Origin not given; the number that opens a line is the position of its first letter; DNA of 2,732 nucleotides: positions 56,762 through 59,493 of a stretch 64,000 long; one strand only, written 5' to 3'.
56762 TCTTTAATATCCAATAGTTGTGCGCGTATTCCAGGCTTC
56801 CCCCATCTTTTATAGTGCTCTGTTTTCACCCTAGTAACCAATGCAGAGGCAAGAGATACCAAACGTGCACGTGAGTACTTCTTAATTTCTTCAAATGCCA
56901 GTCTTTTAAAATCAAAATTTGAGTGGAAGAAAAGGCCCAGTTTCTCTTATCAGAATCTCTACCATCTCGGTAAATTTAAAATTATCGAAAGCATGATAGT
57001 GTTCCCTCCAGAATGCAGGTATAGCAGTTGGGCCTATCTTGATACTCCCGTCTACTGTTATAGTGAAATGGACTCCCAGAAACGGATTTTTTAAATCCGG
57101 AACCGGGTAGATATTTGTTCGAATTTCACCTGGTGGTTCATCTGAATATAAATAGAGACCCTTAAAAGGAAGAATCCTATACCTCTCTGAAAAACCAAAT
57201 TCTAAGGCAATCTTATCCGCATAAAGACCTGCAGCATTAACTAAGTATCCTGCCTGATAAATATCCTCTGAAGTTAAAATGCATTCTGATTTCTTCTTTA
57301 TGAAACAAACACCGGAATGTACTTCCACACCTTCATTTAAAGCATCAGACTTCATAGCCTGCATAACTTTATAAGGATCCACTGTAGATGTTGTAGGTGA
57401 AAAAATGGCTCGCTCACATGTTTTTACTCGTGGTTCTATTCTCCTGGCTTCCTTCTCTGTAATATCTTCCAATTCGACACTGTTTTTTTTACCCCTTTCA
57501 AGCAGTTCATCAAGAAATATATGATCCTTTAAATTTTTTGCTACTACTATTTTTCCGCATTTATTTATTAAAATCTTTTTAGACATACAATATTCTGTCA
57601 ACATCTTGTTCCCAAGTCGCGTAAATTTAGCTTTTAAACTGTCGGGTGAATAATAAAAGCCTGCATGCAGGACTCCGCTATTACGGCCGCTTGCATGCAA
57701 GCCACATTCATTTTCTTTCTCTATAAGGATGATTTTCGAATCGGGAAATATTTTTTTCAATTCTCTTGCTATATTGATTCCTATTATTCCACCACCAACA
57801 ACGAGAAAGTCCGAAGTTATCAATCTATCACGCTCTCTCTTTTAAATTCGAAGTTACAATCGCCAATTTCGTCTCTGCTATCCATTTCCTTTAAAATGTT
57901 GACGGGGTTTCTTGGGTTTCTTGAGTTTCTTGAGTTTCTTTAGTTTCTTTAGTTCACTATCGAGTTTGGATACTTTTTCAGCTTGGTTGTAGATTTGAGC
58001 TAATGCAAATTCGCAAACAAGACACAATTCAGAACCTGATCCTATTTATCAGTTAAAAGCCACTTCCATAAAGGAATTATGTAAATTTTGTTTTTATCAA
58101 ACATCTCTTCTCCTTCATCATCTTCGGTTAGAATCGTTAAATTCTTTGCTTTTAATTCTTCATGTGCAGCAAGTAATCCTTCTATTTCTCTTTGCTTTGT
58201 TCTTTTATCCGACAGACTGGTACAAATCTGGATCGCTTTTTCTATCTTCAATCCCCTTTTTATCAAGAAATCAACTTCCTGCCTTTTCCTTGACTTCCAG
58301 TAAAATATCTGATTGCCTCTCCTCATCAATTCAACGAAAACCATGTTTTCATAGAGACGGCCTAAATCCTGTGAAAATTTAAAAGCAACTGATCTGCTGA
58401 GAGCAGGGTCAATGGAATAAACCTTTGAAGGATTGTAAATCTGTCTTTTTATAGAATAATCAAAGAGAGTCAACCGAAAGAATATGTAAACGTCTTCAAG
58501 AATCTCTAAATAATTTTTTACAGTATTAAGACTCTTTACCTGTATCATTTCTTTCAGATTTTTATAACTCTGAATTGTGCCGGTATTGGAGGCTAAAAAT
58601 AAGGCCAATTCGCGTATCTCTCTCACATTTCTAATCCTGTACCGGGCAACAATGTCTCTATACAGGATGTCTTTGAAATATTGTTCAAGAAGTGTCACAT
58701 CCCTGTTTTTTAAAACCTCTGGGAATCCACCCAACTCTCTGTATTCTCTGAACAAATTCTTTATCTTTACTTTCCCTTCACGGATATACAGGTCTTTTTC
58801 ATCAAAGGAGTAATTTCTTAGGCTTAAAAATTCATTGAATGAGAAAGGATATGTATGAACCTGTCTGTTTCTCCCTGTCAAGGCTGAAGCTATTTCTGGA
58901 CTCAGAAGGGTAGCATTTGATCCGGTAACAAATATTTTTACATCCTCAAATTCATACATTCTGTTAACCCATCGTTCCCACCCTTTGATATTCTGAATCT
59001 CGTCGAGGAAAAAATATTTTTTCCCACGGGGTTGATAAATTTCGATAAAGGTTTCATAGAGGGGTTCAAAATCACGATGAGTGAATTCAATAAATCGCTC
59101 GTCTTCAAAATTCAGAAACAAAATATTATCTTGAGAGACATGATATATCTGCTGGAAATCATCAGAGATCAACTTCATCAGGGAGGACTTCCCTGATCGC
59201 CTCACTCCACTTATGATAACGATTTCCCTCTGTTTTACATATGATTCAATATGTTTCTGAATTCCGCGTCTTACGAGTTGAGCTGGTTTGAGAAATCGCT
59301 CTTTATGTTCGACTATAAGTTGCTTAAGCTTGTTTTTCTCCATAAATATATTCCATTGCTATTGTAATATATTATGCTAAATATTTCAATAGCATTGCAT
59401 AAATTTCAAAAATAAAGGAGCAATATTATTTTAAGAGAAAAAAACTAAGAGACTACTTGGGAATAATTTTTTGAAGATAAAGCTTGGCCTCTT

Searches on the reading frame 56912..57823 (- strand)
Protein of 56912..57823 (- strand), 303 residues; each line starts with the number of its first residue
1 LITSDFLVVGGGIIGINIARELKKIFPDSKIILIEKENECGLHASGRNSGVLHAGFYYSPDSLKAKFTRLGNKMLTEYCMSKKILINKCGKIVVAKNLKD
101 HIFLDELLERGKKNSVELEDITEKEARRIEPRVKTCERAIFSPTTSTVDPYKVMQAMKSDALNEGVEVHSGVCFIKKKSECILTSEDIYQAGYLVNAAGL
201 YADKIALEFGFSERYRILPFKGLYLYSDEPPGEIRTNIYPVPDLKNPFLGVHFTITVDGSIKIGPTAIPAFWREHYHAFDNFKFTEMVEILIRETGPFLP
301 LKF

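Call 52: search_protein_families(library=pfam, proteins=[window:56912-57823:-], max_evalue=0.00001)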
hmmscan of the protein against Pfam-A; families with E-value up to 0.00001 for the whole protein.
window:56912-57823:- (303 aa): 1 family
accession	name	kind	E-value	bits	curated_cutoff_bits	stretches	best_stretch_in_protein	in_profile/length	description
PF01266.30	DAO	-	2.8e-46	159.1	27.9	1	5-281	1-278/353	FAD dependent oxidoreductase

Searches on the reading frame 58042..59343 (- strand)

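Call 52: search_protein_families(library=pfam, proteins=[window:58042-59343:-], max_evalue=0.00001)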
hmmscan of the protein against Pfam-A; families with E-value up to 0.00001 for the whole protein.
window:58042-59343:- (433 aa): 2 families
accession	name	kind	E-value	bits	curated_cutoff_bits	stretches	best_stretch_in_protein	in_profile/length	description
PF13173.12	AAA_14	-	8.4e-37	126.5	27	1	39-173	2-129/129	AAA domain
PF13635.12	DUF4143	-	3.5e-26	92.3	28.1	1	229-364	2-149/160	Domain of unknown function (DUF4143)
